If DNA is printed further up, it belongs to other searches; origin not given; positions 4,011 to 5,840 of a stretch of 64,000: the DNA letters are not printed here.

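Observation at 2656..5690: Atypical ~500-aa, membrane-anchored members of the ferrochelatase superfamily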

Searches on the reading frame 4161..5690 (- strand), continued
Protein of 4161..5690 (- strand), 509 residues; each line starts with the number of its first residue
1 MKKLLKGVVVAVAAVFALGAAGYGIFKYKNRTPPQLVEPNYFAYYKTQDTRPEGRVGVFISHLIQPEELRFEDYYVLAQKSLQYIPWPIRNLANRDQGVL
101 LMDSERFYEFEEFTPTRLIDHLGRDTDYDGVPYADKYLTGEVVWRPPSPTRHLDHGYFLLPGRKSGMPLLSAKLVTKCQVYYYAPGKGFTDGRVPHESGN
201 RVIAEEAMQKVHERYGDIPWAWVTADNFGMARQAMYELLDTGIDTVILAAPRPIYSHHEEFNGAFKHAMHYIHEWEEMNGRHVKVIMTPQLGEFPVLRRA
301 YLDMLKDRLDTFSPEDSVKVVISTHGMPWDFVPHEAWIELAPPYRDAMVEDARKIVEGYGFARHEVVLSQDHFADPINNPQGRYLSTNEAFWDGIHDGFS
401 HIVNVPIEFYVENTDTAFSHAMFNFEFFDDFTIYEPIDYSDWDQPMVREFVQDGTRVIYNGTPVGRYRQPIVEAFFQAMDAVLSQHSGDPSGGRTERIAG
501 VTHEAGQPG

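Call 75: find_encoding_contigs(protein=P0234, flank=8000, max_places=3)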
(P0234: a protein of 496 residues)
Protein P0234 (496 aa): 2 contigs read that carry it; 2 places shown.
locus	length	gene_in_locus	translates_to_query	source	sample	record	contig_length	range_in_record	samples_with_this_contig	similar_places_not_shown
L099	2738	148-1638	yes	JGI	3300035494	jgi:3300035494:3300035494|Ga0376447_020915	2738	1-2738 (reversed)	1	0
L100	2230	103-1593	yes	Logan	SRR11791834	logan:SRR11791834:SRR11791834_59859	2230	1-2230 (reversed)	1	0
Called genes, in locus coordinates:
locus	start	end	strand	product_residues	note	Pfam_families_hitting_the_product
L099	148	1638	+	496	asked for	PF00762:Ferrochelatase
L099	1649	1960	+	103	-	PF00398:RrnaAD (weak)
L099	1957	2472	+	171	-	-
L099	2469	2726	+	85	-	-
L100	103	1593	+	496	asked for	PF00762:Ferrochelatase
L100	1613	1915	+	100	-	PF00398:RrnaAD (weak)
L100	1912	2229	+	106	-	?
